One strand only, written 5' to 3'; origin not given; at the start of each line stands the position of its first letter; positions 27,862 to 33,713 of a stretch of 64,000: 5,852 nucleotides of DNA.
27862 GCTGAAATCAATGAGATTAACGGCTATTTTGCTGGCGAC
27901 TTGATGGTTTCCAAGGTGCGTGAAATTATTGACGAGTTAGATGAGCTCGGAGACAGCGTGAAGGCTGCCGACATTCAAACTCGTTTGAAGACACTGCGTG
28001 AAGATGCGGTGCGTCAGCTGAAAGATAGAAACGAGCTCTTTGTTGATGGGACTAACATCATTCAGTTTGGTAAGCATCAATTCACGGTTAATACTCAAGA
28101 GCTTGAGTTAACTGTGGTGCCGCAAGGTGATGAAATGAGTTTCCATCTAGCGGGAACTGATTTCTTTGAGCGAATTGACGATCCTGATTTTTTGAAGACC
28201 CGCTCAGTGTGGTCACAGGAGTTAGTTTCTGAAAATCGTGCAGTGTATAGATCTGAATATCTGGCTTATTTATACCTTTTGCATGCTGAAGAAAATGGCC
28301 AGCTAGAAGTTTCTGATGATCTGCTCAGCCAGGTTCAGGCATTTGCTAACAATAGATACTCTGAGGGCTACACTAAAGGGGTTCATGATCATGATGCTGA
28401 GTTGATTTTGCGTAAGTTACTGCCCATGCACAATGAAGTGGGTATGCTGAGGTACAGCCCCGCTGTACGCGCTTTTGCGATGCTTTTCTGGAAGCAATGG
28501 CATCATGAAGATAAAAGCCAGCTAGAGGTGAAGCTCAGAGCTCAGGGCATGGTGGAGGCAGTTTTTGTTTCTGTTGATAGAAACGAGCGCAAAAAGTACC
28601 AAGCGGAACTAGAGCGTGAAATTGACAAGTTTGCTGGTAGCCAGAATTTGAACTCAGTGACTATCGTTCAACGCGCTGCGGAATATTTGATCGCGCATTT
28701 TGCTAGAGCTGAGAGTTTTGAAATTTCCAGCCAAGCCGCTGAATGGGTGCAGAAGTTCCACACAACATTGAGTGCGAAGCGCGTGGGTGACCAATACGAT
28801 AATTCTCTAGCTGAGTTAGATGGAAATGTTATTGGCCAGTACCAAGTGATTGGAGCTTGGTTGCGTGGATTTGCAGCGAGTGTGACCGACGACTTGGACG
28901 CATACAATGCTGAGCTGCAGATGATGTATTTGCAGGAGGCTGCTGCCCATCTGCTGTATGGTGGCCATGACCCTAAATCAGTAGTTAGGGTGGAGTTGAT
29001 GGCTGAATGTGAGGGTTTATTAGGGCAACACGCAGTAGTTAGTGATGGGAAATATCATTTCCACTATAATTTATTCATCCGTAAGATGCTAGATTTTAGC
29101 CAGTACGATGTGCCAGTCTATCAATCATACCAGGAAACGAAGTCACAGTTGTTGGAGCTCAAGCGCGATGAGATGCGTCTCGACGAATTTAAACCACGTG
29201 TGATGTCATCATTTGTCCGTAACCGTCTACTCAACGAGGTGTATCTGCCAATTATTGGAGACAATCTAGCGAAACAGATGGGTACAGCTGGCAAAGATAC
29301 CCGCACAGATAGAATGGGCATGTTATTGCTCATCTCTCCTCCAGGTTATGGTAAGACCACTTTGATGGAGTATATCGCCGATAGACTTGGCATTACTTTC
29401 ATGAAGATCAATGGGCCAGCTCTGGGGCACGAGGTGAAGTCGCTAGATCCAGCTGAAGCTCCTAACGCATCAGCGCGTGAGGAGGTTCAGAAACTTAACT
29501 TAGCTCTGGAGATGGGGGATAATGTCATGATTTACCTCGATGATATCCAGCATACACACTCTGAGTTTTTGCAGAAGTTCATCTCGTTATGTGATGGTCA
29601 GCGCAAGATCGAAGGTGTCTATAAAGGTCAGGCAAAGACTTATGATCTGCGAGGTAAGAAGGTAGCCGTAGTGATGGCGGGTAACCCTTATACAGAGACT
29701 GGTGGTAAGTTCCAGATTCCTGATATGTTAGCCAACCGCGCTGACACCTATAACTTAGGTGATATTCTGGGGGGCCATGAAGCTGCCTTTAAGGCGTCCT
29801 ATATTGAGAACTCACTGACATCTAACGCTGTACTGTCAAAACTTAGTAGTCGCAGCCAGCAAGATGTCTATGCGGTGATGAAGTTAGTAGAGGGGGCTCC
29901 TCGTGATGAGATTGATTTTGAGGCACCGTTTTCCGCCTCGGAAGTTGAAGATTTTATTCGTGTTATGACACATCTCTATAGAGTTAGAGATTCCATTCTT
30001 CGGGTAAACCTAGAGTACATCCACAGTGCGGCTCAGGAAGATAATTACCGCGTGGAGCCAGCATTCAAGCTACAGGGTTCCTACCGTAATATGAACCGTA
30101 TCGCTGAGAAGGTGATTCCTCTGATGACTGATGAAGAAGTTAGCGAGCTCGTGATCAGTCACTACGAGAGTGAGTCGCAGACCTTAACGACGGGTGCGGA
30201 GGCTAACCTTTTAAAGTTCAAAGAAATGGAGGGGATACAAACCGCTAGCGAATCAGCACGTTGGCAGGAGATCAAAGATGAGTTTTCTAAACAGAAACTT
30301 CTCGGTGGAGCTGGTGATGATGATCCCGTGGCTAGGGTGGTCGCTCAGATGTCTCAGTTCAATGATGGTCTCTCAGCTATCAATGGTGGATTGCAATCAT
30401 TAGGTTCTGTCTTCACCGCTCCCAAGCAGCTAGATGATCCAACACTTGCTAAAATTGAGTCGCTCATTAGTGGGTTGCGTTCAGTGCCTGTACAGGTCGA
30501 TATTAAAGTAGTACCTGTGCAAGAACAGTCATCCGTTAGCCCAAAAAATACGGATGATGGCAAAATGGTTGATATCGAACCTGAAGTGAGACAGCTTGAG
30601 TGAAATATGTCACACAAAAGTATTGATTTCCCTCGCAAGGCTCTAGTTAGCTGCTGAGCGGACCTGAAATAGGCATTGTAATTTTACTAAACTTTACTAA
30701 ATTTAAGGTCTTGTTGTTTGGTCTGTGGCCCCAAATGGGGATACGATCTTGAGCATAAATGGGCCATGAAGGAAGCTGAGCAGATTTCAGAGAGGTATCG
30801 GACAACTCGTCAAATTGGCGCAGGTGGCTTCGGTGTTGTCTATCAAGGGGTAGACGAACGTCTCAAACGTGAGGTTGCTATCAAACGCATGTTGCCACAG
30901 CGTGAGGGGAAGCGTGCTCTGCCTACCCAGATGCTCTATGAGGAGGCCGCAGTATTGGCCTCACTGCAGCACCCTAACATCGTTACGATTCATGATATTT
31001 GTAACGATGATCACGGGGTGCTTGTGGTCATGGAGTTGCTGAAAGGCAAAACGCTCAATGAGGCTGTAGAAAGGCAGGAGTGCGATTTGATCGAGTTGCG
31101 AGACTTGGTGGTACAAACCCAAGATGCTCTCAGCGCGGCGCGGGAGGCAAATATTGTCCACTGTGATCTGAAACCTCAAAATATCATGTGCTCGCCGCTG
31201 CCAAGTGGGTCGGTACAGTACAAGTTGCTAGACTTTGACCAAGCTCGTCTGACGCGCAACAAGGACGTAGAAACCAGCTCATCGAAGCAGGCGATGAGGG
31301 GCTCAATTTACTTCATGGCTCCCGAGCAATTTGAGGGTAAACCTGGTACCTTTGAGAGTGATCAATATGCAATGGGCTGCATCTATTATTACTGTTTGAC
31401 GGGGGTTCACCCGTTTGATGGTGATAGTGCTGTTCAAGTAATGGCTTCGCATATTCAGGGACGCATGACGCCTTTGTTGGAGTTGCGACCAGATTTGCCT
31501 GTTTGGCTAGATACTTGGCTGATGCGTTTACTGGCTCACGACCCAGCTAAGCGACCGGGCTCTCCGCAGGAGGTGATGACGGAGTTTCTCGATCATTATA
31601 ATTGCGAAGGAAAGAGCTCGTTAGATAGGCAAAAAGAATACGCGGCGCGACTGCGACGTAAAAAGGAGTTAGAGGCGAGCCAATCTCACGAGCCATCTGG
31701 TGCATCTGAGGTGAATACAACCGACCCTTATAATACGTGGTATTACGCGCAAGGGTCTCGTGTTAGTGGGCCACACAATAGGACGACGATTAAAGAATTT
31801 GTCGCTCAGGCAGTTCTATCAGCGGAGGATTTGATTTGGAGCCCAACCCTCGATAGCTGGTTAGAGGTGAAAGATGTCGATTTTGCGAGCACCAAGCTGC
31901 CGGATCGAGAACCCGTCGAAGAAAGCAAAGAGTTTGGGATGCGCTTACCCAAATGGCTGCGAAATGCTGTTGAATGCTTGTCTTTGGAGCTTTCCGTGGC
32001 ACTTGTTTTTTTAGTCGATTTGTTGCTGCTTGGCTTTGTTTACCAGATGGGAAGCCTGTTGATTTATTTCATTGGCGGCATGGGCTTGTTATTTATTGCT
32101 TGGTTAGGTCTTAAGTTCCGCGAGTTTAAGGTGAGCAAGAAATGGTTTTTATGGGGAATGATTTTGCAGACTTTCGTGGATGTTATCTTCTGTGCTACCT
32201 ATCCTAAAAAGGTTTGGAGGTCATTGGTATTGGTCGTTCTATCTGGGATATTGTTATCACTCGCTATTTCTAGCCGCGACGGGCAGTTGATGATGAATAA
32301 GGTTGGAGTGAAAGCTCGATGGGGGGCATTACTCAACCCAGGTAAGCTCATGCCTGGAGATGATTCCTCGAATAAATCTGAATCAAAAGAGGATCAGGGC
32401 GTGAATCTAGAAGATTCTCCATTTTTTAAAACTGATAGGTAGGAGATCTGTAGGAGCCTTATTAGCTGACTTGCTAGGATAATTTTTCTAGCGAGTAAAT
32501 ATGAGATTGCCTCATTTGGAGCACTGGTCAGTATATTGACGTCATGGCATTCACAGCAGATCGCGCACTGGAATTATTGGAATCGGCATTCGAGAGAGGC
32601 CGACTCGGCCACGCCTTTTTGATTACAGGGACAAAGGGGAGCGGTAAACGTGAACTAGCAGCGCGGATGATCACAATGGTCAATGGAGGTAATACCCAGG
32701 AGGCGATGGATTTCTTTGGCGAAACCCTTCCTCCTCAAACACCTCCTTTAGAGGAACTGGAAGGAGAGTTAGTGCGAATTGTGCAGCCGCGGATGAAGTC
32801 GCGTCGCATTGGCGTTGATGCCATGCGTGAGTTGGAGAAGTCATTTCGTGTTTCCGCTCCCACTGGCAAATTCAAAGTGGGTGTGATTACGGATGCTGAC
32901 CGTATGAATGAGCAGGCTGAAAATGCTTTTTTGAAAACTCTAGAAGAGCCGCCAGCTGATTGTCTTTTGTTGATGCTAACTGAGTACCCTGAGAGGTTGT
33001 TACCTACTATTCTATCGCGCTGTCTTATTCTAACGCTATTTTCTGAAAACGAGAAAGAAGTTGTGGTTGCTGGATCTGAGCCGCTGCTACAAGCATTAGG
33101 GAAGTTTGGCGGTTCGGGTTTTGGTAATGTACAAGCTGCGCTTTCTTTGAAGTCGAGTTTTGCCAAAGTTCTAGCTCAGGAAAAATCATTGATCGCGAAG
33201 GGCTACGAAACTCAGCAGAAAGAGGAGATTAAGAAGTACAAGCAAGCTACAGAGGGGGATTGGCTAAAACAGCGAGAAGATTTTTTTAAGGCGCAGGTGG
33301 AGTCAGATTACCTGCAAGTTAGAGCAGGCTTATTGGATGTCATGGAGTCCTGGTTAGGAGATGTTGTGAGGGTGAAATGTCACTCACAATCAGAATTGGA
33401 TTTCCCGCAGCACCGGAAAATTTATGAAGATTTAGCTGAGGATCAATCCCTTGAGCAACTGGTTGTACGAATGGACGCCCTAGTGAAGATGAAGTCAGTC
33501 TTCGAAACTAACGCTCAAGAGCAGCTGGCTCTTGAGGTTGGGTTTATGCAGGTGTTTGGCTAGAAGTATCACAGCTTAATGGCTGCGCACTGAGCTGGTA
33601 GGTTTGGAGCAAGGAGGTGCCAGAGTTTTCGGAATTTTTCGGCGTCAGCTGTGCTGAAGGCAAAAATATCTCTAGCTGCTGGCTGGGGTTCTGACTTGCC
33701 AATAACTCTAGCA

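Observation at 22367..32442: NfeD - flotillin (SPFH) - giant 1702-aa coiled-coil AAA+ ATPase - membrane Ser/Thr kinase: candidate uncharacterised membrane-microdomain machine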

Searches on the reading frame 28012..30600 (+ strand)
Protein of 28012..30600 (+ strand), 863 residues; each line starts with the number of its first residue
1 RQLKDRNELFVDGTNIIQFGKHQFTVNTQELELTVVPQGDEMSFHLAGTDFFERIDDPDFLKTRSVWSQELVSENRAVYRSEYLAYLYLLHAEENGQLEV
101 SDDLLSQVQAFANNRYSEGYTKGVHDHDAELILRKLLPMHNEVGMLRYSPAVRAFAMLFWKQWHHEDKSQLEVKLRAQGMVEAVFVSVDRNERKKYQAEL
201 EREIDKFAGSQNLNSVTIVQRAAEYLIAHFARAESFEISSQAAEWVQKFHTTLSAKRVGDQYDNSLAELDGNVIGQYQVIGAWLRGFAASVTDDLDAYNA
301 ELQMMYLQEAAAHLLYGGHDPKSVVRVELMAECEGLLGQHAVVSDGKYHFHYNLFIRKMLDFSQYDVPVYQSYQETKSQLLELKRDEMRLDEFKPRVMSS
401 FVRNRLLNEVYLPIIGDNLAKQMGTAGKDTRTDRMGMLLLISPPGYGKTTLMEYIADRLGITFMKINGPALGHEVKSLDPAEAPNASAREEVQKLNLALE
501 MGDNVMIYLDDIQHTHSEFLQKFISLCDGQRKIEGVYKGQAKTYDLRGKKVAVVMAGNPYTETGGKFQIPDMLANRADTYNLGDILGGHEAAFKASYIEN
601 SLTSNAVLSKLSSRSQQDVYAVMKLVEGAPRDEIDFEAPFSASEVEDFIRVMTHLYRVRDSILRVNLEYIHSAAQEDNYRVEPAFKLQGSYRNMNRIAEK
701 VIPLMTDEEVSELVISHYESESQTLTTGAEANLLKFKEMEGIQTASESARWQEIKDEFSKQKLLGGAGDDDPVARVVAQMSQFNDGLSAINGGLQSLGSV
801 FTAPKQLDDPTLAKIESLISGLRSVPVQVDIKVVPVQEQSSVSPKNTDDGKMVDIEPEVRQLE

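Call 68: predict_structure(alignment_id=A3)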
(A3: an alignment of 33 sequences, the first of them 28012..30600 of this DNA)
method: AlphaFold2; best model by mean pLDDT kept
length: 863 residues; sequences in the alignment: 33
mean_pLDDT: 82.2   pTM: 0.67
mean pLDDT of the five models: 82.2, 81.4, 79.4, 79.0, 78.2
residues with pLDDT >= 90: 397; 70-90: 307; 50-70: 88; < 50: 71
segments of 3 or more residues with pLDDT < 50: 1-9, 767-770, 796-808, 820-863
pLDDT, mean of each block of 10 residues (from residue 1): 41 70 80 90 91 94 94 95 96 87 92 89 95 96 93 94 88 89 78 89 91 79 93 88 95 92 92 92 93 83 93 93 92 95 94 94 94 96 92 68 75 86 72 70 72 86 91 91 94 94 91 88 80 90 89 84 66 73 66 86 88 84 88 84 92 94 87 75 86 90 93 93 85 93 92 88 60 56 57 50 44 55 41 39 37 39 35
secondary structure, 60 per line:
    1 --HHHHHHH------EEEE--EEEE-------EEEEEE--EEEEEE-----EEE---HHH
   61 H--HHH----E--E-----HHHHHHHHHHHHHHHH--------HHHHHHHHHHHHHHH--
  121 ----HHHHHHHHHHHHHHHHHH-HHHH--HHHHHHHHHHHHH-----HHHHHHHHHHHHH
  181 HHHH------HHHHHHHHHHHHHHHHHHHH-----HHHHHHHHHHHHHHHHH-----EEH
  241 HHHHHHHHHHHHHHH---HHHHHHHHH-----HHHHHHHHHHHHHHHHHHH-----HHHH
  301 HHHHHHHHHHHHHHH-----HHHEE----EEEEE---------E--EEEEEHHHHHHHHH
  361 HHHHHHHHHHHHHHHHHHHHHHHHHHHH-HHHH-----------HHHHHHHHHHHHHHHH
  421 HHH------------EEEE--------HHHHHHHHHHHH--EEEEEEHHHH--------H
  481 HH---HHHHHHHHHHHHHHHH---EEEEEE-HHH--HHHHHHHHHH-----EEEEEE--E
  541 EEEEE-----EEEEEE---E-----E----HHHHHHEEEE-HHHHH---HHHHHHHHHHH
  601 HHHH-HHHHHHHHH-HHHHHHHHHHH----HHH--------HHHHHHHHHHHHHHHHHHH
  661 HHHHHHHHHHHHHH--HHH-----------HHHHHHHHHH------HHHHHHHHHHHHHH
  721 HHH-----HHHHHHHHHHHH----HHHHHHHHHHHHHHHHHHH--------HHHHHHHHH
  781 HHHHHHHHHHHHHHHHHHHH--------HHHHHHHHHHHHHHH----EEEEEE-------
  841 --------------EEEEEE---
elements in order (helices of 4 or more, strands of 3 or more residues): H3-9 E16-19 E22-25 E33-38 E41-46 E52-54 H58-61 H80-95 H104-118 H125-142 H144-147 H150-162 H168-184 H191-210 H216-232 H240-255 H259-267 H273-291 H297-315 E330-334 E347-351 H352-388 H390-393 H405-423 E436-439 H448-459 E462-467 H468-471 H486-501 E505-510 H517-526 E532-537 E540-545 E551-556 H571-576 E577-580 H582-586 H590-604 H606-614 H616-626 H642-674 H691-700 H707-723 H729-740 H745-763 H772-800 H809-823 E828-833 E855-860

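Call 72: fold_search(model_id=the predicted structure, library=pdb)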
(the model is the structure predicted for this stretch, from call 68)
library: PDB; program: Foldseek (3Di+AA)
matches with E <= 10: 808; with E <= 0.001: 141
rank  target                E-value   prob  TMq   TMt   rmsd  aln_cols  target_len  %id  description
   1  7pbl_C                3.7e-05  1.00  0.14  0.33  10.2       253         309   15  RuvAB branch migration motor complexed to the Holliday junction - RuvB AAA+ state s1 [t2 dataset] (released 2022-09-14)
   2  7x5b                  7.7e-05  1.00  0.15  0.34   9.3       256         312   14  Crystal structure of RuvB (released 2023-03-08)
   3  8efv_B                8.1e-05  1.00  0.15  0.34  10.1       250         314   16  Structure of single homo-hexameric Holliday junction ATP-dependent DNA helicase RuvB motor (released 2023-05-10)
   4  4d2x_B                8.4e-05  1.00  0.16  0.20  28.9       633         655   14  Negative-stain electron microscopy of E. coli ClpB of Y503D hyperactive mutant (BAP form bound to ClpP) (released 2014-06-04)
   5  7pbl_D                8.8e-05  1.00  0.15  0.34   9.7       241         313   15  RuvAB branch migration motor complexed to the Holliday junction - RuvB AAA+ state s1 [t2 dataset] (released 2022-09-14)
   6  6uqe_B                9.7e-05  1.00  0.16  0.23  21.5       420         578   13  ClpA/ClpP Disengaged State bound to RepA-GFP (released 2020-04-22)
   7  1hqc_A                1.0e-04  1.00  0.18  0.38  10.1       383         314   13  STRUCTURE OF RUVB FROM THERMUS THERMOPHILUS HB8 (released 2001-02-21)
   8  8efv_A                1.2e-04  1.00  0.18  0.41  10.4       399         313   13  Structure of single homo-hexameric Holliday junction ATP-dependent DNA helicase RuvB motor (released 2023-05-10)
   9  8efy_B                1.2e-04  1.00  0.12  0.30   9.9       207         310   17  Structure of double homo-hexameric AAA+ ATPase RuvB motors (released 2023-05-10)
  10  7xbk_G                1.2e-04  1.00  0.15  0.33  19.1       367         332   14  Structure and mechanism of a mitochondrial AAA+ disaggregase CLPB (released 2023-01-25)
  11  7pbl_A                1.3e-04  1.00  0.16  0.35  10.3       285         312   15  RuvAB branch migration motor complexed to the Holliday junction - RuvB AAA+ state s1 [t2 dataset] (released 2022-09-14)
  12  9dx3_B                1.5e-04  1.00  0.15  0.34  10.0       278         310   14  EcRuvB 9-mer pre-assembly complex (released 2026-01-21)
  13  6skl_3                1.5e-04  1.00  0.14  0.19  19.6       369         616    9  Cryo-EM structure of the CMG Fork Protection Complex at a replication fork - Conformation 1 (released 2020-05-06)
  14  9jvp_C                1.5e-04  1.00  0.15  0.21  25.4       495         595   13  CryoEM structure of M. tuberculosis ClpC1P1P2 complex bound to bortezomib, conformation 3 (released 2025-03-19)
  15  8efy_D                1.6e-04  1.00  0.15  0.34   9.0       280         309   16  Structure of double homo-hexameric AAA+ ATPase RuvB motors (released 2023-05-10)
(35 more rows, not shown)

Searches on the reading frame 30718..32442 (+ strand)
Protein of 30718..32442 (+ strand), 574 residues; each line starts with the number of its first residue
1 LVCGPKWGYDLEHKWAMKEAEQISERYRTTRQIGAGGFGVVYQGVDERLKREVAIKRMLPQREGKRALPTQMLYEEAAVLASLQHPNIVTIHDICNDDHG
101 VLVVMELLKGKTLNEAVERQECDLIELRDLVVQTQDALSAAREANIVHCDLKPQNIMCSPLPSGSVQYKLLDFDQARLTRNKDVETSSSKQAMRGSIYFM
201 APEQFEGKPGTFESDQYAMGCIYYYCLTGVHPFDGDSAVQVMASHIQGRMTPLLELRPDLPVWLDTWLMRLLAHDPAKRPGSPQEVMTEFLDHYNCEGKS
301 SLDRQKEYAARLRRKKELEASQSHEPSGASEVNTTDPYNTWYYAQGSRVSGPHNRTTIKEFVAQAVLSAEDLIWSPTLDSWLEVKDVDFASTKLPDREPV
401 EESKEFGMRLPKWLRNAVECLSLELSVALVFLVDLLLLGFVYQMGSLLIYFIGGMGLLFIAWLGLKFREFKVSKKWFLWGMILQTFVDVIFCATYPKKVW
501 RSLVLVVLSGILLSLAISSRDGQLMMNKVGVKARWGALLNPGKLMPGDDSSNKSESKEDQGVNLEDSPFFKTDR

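Call 4: search_protein_families(library=pfam, proteins=[window:30718-32442:+], max_evalue=0.01)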
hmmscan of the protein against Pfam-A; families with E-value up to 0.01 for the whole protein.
window:30718-32442:+ (574 aa): 5 families
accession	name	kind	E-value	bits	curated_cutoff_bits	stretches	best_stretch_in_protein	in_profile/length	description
PF00069.31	Pkinase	-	2e-45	155.7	31.7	1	27-287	1-259/263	Protein kinase domain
PF07714.23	PK_Tyr_Ser-Thr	-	1.7e-27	96.8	23.1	1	29-280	3-249/258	Protein tyrosine and serine/threonine kinase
PF14237.11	GYF_2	-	1.9e-08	34.4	25.8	1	341-388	1-48/50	GYF domain 2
PF17667.7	Pkinase_fungal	-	0.0031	16.7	24.1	1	110-208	276-368/387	Fungal protein kinase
PF01163.29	RIO1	-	0.0096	16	22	0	102-160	82-140/187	RIO domain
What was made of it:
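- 30718..32442 (+): Hanks-type Ser/Thr kinase with a GYF_2 domain and a C-terminal 3-4 TM anchor. It is adjacent to the operon but is NOT part of the conserved module. Pfam Pkinase 155.7 bits and GYF_2 (call 4).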

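Call 5: search_protein_families(library=ncbifam, proteins=[window:30718-32442:+], max_evalue=0.01)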
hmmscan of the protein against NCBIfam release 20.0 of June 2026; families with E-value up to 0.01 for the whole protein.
window:30718-32442:+ (574 aa): 16 families
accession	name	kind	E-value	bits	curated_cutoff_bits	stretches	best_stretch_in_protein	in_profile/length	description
NF033483.0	PknB_PASTA_kin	equivalog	1.2e-65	222.7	450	1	22-328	4-307/563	Stk1 family PASTA domain-containing Ser/Thr kinase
NF052427.1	StpK7MSMEG_1200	equivalog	8.8e-40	136.7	900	1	26-302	8-277/601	serine/threonine protein kinase StpK7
NF047741.1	antiphage_MADS6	equivalog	6.2e-38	130.7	460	2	131-305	305-472/612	methylation-associated defense system protein kinase MAD6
TIGR03903.1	TOMM_kin_cyc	equivalog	1.6e-29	102.4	705.75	1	51-246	4-202/1267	TOMM system kinase/cyclase fusion protein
NF009651.0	PRK13184.1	equivalog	2.6e-24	85.3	839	1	25-295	2-292/932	serine/threonine-protein kinase PknD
NF038150.1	lanthi_synth_IV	equivalog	4.4e-23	81.5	650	1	19-339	183-508/851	class IV lanthionine synthetase LanL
NF038151.1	lanthi_synth_III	equivalog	1.2e-14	53.7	575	1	16-233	210-429/833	class III lanthionine synthetase LanKC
NF033442.0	BREX_PglW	equivalog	2.4e-14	52.1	990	1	65-287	249-480/1391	BREX system serine/threonine kinase PglW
NF058632.1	SerThrKinPrkT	equivalog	1.1e-07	31.2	280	1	24-160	20-152/322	serine/threonine protein kinase PrkT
NF043056.1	T4SS_LegK1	equivalog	5.2e-06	25.3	550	1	29-223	75-280/516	Dot/Icm T4SS effector kinase LegK1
NF011463.0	PRK14879.1-4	equivalog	1.2e-05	24.9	188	1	67-176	59-165/237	Kae1-associated kinase Bud32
NF053615.1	SerThrKinAfsKStmc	equivalog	6.5e-05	21.8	1300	1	128-297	115-271/809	protein serine/threonine kinase AfsK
TIGR03724.2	arch_bud32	equivalog_domain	0.00013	21.5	125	1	74-179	41-134/193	KEOPS complex kinase/ATPase Bud32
NF011464.0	PRK14879.1-7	equivalog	0.00027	20.7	246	1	75-205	55-181/221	Kae1-associated kinase Bud32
NF007174.0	PRK09605.1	equivalog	0.0011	17.5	447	1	15-181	325-478/535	bifunctional N(6)-L-threonylcarbamoyladenine synthase/serine/threonine protein kinase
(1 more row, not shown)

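Call 6: search_protein_families(library=padloc, proteins=[window:30718-32442:+], max_evalue=0.01)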
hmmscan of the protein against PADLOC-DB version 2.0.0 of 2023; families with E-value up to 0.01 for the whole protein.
window:30718-32442:+ (574 aa): 35 families (the best 25 are shown)
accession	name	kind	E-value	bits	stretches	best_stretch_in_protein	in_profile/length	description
PDLC04042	PD-T4-6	-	1.1e-64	217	1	17-294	1-273/292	-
PDLC04138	mad6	-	4.3e-61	205.6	1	14-328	40-348/659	mads_6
PDLC04053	PD-T4-6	-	2.9e-59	199.1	1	17-314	1-294/311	-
PDLC04060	PD-T4-6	-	2.8e-55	186.1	1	22-297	5-272/486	-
PDLC04057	PD-T4-6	-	6.6e-53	178.3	1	22-296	5-273/443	-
PDLC04061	PD-T4-6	-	1.3e-52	177.9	1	23-296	14-286/510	-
PDLC04054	PD-T4-6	-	1.4e-50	170.7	1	20-293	5-273/347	-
PDLC04047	PD-T4-6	-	6.8e-49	164.7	1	19-295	4-274/327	-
PDLC04043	PD-T4-6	-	1.5e-48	164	1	19-287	9-271/452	-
PDLC04039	PD-T4-6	-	3.1e-48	162.9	1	22-285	12-267/458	-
PDLC04048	PD-T4-6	-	5.6e-47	158.8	1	23-305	8-288/354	-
PDLC01088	C3a189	-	2.7e-41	140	1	31-281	3-250/840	kinase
PDLC04050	PD-T4-6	-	1.1e-40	138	1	26-293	64-326/480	-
PDLC04041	PD-T4-6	-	1.7e-40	137.6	1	26-288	29-288/443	-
PDLC04052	PD-T4-6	-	1e-39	135.1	1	17-304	1-287/496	-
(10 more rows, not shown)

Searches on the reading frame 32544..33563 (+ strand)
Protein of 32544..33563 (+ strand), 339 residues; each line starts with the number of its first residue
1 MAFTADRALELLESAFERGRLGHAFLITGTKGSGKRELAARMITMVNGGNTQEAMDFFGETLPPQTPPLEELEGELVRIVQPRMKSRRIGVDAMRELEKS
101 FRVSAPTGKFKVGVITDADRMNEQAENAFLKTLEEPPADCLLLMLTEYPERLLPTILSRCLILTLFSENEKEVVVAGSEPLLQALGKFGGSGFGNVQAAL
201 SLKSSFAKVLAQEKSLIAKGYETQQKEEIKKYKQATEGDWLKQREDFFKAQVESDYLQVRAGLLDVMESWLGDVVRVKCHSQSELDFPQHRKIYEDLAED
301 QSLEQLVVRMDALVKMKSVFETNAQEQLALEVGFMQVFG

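Call 4: search_protein_families(library=pfam, proteins=[window:32544-33563:+], max_evalue=0.01)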
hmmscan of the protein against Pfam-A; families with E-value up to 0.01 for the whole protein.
window:32544-33563:+ (339 aa): 1 family
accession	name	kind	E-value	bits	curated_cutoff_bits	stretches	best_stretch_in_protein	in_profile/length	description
PF13177.12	DNA_pol3_delta2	-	5.8e-34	117.8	27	1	6-165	3-157/161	DNA polymerase III, delta subunit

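Call 5: search_protein_families(library=ncbifam, proteins=[window:32544-33563:+], max_evalue=0.01)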
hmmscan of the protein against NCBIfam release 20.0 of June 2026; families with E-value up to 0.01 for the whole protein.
window:32544-33563:+ (339 aa): 60 families (the best 25 are shown)
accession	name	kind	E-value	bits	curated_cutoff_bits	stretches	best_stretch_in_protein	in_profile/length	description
TIGR00678.1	holB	equivalog_domain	6.3e-37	127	180.6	1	11-174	3-161/188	DNA polymerase III subunit delta'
NF005677.0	PRK07471.1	equivalog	1.5e-31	109.9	252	1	6-177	25-209/366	DNA polymerase III subunit delta'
NF004310.0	PRK05707.1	equivalog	8e-31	107.6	280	1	12-336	12-320/328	DNA polymerase III subunit delta'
NF005926.0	PRK07940.1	equivalog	7.2e-30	104.6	300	2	14-174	29-180/394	DNA polymerase III subunit delta'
NF005972.1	PRK08058.1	equivalog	6.4e-28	97.9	340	1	10-336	15-325/328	DNA polymerase III subunit delta'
NF006586.0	PRK09112.1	equivalog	5.7e-26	91.5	308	1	6-170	29-202/351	DNA polymerase III subunit delta'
NF005408.0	PRK06964.1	equivalog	1.8e-22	80.2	483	1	83-332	106-332/342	DNA polymerase III subunit delta'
TIGR02397.1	dnaX_nterm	equivalog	3.8e-22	79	250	1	9-173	23-181/355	DNA polymerase III subunit gamma/tau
NF011524.0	PRK14963.1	equivalog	1.8e-21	76.8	601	2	91-160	98-167/647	DNA polymerase III subunits gamma and tau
NF005638.0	PRK07399.1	subfamily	2.8e-21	75.9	230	2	85-169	103-186/317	DNA polymerase III subunit delta'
NF004759.0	PRK06090.1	equivalog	3.4e-20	72.7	457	1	78-167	77-166/319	DNA polymerase III subunit delta'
NF004047.0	PRK05564.1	equivalog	4.2e-20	72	282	1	76-173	59-157/313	DNA polymerase III subunit delta'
NF011514.0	PRK14953.1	equivalog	1.5e-19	70.3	536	1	8-175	24-184/488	DNA polymerase III subunits gamma and tau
NF006447.0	PRK08769.1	equivalog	6.3e-19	68.2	348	1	6-164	10-168/319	DNA polymerase III subunit delta'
NF011526.0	PRK14965.1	equivalog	1.6e-18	66.8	670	1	12-160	28-170/578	DNA polymerase III subunits gamma and tau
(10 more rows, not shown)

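Call 6: search_protein_families(library=padloc, proteins=[window:32544-33563:+], max_evalue=0.01)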
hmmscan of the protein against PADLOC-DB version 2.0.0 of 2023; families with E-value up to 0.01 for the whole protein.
window:32544-33563:+ (339 aa): 0 families
